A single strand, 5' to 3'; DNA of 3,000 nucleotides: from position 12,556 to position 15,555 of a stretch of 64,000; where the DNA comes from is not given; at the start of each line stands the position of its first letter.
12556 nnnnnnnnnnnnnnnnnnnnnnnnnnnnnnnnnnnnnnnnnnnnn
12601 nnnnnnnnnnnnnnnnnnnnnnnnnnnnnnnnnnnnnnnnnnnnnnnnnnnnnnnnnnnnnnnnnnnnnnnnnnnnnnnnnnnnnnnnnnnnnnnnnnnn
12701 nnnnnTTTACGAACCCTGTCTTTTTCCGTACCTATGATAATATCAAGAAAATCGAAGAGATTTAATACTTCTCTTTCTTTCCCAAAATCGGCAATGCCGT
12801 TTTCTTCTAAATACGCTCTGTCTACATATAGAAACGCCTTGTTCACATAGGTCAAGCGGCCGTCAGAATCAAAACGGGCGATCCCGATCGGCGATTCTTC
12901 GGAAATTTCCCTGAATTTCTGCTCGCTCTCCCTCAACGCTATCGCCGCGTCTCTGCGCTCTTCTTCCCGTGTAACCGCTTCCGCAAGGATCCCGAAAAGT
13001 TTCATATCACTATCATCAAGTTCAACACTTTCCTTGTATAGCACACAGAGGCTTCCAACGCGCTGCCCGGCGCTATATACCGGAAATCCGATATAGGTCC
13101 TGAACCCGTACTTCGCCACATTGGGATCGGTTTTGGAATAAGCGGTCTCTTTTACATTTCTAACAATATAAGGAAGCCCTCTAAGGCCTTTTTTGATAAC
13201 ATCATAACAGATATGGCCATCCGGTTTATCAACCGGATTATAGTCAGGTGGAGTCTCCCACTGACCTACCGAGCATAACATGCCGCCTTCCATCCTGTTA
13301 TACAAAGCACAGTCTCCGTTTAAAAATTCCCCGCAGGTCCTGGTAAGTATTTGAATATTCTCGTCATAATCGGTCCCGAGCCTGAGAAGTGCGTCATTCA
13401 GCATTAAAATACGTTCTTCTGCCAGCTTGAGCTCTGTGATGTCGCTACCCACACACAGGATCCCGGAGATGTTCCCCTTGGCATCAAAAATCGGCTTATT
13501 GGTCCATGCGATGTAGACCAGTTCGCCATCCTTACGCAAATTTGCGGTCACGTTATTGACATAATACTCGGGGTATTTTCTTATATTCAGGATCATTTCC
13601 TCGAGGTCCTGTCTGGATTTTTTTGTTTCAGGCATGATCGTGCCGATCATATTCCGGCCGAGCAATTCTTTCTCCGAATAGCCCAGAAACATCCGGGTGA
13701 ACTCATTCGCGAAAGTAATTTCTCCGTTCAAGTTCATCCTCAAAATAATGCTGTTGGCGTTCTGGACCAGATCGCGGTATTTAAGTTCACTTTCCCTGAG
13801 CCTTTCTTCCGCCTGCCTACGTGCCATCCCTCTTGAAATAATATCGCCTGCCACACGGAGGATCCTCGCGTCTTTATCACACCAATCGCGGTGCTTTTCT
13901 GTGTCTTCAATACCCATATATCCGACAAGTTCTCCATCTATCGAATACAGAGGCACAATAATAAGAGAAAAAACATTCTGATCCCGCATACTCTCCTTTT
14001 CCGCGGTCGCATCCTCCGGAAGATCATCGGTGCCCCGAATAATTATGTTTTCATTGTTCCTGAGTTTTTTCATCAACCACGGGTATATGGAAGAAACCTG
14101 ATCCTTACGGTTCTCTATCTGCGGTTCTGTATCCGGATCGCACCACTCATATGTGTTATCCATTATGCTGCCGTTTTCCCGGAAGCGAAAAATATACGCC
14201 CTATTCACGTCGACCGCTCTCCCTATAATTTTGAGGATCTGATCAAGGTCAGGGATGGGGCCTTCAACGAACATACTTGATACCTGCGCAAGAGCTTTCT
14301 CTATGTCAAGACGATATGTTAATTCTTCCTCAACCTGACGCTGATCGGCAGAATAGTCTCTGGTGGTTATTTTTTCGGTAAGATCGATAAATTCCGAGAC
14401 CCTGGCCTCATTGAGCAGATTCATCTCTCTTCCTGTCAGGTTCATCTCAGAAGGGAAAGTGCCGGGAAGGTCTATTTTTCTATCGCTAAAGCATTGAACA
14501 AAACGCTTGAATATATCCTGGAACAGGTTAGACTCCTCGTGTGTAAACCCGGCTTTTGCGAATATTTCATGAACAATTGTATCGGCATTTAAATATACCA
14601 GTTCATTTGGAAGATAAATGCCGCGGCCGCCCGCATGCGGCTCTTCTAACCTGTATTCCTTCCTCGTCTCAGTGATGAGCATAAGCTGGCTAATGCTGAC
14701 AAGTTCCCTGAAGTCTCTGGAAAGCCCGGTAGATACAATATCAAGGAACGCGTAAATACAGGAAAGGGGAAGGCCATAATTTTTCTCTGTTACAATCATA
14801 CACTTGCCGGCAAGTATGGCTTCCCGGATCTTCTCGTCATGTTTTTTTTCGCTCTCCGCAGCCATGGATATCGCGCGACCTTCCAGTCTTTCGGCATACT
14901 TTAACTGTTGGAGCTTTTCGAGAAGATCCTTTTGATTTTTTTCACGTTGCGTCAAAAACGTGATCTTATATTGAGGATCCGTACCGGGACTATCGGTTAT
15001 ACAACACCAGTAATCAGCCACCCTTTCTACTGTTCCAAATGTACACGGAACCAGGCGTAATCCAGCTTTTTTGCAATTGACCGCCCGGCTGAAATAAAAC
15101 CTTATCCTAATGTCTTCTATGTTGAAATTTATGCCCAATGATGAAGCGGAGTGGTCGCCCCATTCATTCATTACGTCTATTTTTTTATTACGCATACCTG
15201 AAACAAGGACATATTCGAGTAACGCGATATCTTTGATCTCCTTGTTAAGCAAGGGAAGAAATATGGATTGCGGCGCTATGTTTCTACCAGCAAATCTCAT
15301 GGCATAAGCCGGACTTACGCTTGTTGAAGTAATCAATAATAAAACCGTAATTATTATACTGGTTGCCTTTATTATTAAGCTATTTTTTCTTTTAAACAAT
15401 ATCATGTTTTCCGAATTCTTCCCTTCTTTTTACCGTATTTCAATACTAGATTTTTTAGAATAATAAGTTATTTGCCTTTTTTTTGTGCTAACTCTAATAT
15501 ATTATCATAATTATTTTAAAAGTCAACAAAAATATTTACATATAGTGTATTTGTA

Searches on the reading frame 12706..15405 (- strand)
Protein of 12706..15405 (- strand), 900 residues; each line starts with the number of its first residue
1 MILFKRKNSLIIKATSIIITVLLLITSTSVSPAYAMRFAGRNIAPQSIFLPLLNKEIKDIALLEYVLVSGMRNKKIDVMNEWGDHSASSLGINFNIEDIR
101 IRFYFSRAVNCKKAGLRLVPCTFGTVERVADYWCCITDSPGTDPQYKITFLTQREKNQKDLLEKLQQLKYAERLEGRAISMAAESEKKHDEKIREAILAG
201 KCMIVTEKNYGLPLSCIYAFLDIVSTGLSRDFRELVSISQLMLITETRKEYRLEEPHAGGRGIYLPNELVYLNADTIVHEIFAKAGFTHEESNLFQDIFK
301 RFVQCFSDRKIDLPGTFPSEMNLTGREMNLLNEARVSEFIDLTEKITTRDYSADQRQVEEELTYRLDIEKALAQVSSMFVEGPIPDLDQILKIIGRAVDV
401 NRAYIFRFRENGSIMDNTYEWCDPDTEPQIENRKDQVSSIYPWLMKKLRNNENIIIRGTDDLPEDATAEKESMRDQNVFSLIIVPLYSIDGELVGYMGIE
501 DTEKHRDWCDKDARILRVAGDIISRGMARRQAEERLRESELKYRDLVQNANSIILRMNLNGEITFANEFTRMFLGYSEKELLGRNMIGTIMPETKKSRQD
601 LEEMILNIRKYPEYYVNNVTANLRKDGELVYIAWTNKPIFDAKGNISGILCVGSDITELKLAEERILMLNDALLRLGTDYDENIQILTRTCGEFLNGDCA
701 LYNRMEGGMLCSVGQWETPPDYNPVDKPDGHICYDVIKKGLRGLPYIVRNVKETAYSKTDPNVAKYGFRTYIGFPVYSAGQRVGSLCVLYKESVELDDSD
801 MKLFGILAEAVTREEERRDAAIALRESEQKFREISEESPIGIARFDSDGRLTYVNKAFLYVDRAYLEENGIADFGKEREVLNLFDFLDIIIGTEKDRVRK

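Call 40: find_related_loci(query=window:12706-15405:-, collection=genome_contigs, flank=10000)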
Query window:12706-15405:- (900 aa) in genome_contigs; peptide patterns used: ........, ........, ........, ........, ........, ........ (x = any residue, [..] = any of these).
120 stretches matched a pattern; 59 encode a relative of the query (tblastn E <= 1e-3); 59 distinct loci.
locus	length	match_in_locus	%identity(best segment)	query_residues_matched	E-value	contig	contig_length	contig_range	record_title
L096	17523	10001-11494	48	1-666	1e-92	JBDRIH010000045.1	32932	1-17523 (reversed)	MAG: Candidatus Omnitrophota bacterium isolate MEGAHIT-group-1.574 k141_9126324, whole genome shotgun sequence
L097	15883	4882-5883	31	326-663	4e-45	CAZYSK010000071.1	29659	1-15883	MAG TPA_asm: uncultured Anaerolineales bacterium isolate binchicken_co334_204 genome assembly, contig: NODE_2519_length_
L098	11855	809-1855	37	353-698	1e-42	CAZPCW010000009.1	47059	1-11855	MAG TPA_asm: uncultured Thermoplasmata archaeon isolate ERP127260_co1_37 genome assembly, contig: NODE_195_length_47059_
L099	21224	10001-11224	37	348-885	2e-33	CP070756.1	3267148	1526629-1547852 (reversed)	MAG: Candidatus Zixiibacteriota bacterium isolate bin295 chromosome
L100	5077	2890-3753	30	359-644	1e-33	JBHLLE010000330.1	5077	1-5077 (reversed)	MAG: Candidatus Hermodarchaeota archaeon isolate DZ1M.378 DZ1M.378@88887, whole genome shotgun sequence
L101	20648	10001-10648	30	335-547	4e-33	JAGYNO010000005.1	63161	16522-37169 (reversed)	MAG: Halanaerobium sp. isolate M55B147 5, whole genome shotgun sequence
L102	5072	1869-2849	28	331-667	6e-33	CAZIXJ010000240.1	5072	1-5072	MAG TPA_asm: uncultured Hyphomicrobiales bacterium isolate SRP332253_co1_21 genome assembly, contig: NODE_25962_length_5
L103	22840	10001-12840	36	319-667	8e-33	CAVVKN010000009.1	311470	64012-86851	MAG: Methanotrichaceae archaeon isolate MFD04716.bin.3.283 genome assembly, contig: contig_14178, whole genome shotgun s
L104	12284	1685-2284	32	350-547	7e-33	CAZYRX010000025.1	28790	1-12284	MAG TPA_asm: uncultured Halanaerobium sp. isolate binchicken_co77_25 genome assembly, contig: NODE_1976_length_28790_cov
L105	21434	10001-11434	35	354-855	1e-32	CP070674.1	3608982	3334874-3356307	MAG: Candidatus Zixiibacteriota bacterium isolate bin72 chromosome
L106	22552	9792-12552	35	356-857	3e-32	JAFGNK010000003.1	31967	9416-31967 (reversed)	MAG: Methanotrichaceae archaeon isolate Zod_Metabat.543 k87_42024, whole genome shotgun sequence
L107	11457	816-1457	29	367-586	1e-31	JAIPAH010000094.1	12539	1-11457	MAG: Bacteroidales bacterium isolate Tobar18m-G1 Tobar18m-20mill-C326, whole genome shotgun sequence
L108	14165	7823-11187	27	353-856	3e-30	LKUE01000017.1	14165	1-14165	MAG: Desulfuromonas sp. SDB scaffold-10470, whole genome shotgun sequence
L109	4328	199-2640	25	353-873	1e-30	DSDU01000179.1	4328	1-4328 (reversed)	MAG TPA_asm: Deltaproteobacteria bacterium isolate SpSt-1226 Ga0129302_1013645, whole genome shotgun sequence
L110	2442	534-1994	29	356-678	3e-30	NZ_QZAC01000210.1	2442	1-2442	MAG: Methanocalculus sp. MSAO_Arc2 k121-7322, whole genome shotgun sequence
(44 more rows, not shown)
